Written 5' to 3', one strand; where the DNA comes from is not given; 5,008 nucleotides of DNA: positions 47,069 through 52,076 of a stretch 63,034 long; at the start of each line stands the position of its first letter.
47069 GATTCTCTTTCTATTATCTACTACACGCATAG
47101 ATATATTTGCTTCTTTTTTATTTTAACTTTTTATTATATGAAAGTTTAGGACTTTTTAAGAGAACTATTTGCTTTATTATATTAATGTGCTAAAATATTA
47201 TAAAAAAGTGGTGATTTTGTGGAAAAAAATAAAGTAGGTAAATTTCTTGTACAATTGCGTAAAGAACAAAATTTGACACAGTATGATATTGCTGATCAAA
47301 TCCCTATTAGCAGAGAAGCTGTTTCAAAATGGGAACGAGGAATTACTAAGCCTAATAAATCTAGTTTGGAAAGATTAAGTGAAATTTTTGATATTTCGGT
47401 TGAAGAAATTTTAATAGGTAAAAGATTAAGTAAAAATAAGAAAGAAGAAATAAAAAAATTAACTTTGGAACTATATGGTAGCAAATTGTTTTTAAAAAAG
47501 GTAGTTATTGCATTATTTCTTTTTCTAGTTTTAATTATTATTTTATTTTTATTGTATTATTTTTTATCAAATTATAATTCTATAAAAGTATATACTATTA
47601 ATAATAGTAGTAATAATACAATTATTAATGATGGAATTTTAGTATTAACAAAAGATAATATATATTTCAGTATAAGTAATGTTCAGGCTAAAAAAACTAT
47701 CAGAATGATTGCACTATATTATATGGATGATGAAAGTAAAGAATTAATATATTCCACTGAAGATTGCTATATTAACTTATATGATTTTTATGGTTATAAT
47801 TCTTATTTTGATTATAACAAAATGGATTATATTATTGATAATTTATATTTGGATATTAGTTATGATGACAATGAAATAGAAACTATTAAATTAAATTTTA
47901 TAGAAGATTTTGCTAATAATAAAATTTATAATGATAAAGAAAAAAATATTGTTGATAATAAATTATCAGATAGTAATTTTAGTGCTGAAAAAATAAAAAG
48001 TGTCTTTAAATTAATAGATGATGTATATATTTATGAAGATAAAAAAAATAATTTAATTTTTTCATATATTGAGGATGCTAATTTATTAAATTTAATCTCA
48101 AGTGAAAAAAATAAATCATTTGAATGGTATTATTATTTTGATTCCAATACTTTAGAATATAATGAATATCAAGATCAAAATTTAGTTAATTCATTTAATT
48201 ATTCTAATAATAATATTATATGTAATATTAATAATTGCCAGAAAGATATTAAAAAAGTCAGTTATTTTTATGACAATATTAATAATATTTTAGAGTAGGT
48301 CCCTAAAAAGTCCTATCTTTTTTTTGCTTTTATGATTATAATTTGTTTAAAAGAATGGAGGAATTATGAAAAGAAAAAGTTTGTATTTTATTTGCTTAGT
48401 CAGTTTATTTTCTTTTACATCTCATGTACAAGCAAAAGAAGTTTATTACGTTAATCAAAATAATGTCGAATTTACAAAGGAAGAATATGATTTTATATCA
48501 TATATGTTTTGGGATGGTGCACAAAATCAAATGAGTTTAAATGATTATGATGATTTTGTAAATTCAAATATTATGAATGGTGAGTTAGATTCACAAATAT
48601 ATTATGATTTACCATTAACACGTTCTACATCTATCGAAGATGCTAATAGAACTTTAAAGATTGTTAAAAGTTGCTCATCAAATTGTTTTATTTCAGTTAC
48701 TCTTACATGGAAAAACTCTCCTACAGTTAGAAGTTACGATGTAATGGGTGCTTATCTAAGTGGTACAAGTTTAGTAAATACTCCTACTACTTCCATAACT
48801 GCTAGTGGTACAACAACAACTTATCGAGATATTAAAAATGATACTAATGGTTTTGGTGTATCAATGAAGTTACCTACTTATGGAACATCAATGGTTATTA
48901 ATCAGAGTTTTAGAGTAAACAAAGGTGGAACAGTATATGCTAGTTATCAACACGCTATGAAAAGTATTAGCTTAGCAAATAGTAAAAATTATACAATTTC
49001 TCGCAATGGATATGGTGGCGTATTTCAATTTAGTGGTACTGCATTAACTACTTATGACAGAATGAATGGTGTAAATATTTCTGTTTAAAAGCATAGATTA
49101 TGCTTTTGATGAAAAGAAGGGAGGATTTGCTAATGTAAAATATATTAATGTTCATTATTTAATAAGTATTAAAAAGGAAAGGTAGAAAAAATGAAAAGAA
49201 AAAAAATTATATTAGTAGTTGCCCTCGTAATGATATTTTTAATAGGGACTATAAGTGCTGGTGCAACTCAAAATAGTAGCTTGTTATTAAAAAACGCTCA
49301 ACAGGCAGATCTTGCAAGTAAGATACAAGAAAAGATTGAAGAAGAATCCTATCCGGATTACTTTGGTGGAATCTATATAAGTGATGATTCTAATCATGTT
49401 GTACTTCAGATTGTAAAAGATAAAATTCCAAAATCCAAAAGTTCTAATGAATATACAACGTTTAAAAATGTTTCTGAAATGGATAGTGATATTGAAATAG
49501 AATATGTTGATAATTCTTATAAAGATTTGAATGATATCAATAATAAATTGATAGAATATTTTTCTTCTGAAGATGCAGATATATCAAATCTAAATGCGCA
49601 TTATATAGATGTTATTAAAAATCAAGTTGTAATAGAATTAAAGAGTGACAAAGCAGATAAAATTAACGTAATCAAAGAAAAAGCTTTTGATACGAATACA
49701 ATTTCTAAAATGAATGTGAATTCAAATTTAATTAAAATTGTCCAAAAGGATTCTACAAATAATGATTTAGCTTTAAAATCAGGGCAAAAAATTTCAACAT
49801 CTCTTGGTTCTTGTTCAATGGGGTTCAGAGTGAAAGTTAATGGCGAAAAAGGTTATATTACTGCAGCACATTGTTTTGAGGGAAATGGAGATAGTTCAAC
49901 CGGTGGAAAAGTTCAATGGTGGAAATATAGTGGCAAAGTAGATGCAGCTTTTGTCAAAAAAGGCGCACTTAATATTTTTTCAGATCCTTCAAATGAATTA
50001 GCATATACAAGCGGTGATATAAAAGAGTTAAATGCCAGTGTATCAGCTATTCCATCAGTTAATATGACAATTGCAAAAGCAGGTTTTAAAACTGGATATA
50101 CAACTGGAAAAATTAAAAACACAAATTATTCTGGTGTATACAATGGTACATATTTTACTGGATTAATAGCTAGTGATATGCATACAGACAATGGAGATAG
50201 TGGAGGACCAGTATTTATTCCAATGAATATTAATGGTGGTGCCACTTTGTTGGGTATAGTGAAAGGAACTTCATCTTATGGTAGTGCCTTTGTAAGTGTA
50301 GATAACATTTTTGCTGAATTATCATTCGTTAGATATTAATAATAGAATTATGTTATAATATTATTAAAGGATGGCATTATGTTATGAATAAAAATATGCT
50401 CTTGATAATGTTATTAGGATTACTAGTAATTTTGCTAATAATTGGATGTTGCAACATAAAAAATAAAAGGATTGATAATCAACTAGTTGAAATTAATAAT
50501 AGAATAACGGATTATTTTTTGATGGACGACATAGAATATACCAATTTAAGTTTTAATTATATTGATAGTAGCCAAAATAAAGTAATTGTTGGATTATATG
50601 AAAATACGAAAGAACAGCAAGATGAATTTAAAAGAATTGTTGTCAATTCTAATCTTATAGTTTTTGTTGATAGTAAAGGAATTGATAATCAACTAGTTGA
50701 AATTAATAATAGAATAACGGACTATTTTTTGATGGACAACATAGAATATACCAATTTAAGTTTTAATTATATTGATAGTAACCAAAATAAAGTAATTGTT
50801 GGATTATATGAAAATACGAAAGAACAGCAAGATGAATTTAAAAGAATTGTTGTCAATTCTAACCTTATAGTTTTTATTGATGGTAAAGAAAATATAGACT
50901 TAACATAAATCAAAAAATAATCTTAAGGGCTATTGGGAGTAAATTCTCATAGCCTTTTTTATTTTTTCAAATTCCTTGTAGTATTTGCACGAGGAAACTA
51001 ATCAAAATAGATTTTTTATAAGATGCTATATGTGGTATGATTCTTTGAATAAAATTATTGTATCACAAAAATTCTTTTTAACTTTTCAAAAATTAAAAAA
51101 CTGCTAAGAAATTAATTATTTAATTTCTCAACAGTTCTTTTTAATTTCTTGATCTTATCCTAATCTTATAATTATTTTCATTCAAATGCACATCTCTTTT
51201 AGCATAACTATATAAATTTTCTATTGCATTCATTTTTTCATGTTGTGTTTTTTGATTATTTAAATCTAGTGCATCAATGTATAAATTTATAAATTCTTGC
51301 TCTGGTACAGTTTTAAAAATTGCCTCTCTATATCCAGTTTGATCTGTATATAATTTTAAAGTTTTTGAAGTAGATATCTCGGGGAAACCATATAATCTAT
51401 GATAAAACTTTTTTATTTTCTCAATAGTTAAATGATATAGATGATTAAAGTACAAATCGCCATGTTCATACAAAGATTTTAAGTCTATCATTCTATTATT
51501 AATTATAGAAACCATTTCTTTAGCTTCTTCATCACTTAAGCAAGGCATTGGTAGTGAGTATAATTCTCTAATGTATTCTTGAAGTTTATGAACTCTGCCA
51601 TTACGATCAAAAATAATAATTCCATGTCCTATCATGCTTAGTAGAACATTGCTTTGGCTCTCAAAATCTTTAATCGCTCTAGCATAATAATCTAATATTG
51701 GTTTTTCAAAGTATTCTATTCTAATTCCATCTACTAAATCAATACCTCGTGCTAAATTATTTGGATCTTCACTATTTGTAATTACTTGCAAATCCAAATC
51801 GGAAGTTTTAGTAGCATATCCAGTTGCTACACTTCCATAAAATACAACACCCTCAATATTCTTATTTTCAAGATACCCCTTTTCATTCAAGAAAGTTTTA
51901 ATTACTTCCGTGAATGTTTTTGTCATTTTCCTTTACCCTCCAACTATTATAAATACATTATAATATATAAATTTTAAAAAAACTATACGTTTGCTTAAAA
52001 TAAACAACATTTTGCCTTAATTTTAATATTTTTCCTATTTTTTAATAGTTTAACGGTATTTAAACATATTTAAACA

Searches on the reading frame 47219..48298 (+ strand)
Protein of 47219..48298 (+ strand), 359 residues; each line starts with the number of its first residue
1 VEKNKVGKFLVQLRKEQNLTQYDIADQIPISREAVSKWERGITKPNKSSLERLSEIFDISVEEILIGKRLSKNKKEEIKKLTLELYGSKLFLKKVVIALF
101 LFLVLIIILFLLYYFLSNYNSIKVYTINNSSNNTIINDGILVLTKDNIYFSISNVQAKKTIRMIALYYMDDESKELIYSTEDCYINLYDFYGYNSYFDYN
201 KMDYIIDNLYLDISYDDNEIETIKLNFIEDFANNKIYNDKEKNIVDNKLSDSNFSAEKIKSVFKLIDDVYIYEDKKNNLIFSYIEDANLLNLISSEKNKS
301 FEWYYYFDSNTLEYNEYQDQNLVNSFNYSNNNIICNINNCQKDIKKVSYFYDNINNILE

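Call 35: search_protein_families(library=pfam, proteins=[window:47219-48298:+], max_evalue=0.001)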
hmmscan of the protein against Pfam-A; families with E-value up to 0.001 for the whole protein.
window:47219-48298:+ (359 aa): 5 families
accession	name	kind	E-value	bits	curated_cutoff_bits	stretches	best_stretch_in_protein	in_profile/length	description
PF01381.28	HTH_3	-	2.9e-13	50.1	23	1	12-64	3-55/55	Helix-turn-helix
PF12844.13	HTH_19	-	2.1e-08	34.4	30.2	1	7-65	1-59/64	Helix-turn-helix domain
PF13560.12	HTH_31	-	2.8e-06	28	27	1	7-63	3-60/64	Helix-turn-helix domain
PF13443.12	HTH_26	-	7.6e-05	23.3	22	1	12-66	4-59/63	Cro/C1-type HTH DNA-binding domain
PF04545.22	Sigma70_r4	-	0.00059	19.7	24.1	0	11-39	13-41/50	Sigma-70, region 4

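Call 63: search_protein_families(library=padloc, proteins=[window:47219-48298:+], max_evalue=0.001)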
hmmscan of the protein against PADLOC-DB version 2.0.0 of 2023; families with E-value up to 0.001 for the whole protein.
window:47219-48298:+ (359 aa): 11 families
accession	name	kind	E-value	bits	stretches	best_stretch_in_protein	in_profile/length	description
PDLC02926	HTH_VI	-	9.5e-11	39.8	1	6-83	2-78/92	-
PDLC03951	RmrA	-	3.6e-10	37.4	1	9-65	12-68/400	-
PDLC03954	RmrA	-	2.9e-08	31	1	6-68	11-73/380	-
PDLC03952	RmrA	-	4.8e-07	27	1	10-59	27-76/395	-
PDLC03947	RmrA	-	7.8e-07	26.2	1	7-62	13-68/383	-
PDLC04775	PDC-M69A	-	1.1e-06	27.2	1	5-71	7-73/113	-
PDLC03948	RmrA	-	8.9e-05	19.5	1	9-61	12-64/397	-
PDLC03955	RmrA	-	0.00014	19.3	1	13-68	28-83/371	-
PDLC03949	RmrA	-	0.0002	18.4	1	13-61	10-58/363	-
PDLC03666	Control_protein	-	0.00057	18.3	0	4-64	5-65/77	control protein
PDLC03956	RmrA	-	0.00087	16.4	0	7-64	10-68/399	-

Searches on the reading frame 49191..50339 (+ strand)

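Call 35: search_protein_families(library=pfam, proteins=[window:49191-50339:+], max_evalue=0.001)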
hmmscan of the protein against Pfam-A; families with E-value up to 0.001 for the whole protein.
window:49191-50339:+ (382 aa): 1 family
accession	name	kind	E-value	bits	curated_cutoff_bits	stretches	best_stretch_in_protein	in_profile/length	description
PF13365.12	Trypsin_2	-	0.00038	21.6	27.6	0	211-342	3-135/144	Trypsin-like peptidase domain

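Call 63: search_protein_families(library=padloc, proteins=[window:49191-50339:+], max_evalue=0.001)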
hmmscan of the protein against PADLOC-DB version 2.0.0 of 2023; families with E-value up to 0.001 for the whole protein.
window:49191-50339:+ (382 aa): 0 families

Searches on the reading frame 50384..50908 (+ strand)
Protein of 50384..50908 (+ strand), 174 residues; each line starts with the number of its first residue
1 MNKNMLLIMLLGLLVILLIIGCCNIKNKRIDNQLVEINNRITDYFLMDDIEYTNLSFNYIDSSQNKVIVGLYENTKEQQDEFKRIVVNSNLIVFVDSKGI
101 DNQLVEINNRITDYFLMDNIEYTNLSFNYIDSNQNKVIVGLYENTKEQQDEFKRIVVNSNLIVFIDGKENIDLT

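Call 35: search_protein_families(library=pfam, proteins=[window:50384-50908:+], max_evalue=0.001)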
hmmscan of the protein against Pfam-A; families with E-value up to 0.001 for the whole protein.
window:50384-50908:+ (174 aa): 1 family
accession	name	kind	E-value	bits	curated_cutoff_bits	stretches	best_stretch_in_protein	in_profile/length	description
PF23122.1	C2_ITFG1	-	7.5e-05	23.2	27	0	57-96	51-87/100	ITFG1, C2 domain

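Call 63: search_protein_families(library=padloc, proteins=[window:50384-50908:+], max_evalue=0.001)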
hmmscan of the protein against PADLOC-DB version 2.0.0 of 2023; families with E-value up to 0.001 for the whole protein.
window:50384-50908:+ (174 aa): 0 families

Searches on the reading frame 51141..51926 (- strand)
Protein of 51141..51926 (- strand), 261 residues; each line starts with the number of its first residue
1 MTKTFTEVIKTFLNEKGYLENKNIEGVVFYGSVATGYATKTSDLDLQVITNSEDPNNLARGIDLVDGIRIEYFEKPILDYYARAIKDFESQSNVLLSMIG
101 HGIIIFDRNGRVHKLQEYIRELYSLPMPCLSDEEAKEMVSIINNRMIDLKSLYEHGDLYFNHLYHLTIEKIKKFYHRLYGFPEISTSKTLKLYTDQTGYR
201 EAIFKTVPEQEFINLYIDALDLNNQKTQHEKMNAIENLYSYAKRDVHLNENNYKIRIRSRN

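Call 35: search_protein_families(library=pfam, proteins=[window:51141-51926:-], max_evalue=0.001)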
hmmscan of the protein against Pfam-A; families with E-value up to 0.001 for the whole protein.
window:51141-51926:- (261 aa): 2 families
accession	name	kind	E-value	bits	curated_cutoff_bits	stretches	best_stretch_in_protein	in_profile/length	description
PF18765.7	Polbeta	-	4.8e-08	33.5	26.9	1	18-109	6-91/93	Polymerase beta, Nucleotidyltransferase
PF01909.29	NTP_transf_2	-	4.3e-07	30.7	21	1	18-80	13-67/93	Nucleotidyltransferase domain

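Call 63: search_protein_families(library=padloc, proteins=[window:51141-51926:-], max_evalue=0.001)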
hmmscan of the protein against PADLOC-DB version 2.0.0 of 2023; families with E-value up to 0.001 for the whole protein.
window:51141-51926:- (261 aa): 5 families
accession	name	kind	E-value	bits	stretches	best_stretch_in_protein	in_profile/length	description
PDLC04903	PDC-S09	-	1e-06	27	1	3-98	5-100/108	-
PDLC04907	PDC-S09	-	5.1e-05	21.4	1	7-66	12-69/114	-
PDLC04368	PDC-M05A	-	9.5e-05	20.3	1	21-52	104-135/201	-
PDLC04904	PDC-S09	-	0.00011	20.4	1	19-63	20-62/104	-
PDLC04906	PDC-S09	-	0.00022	19.6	1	5-54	4-54/98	-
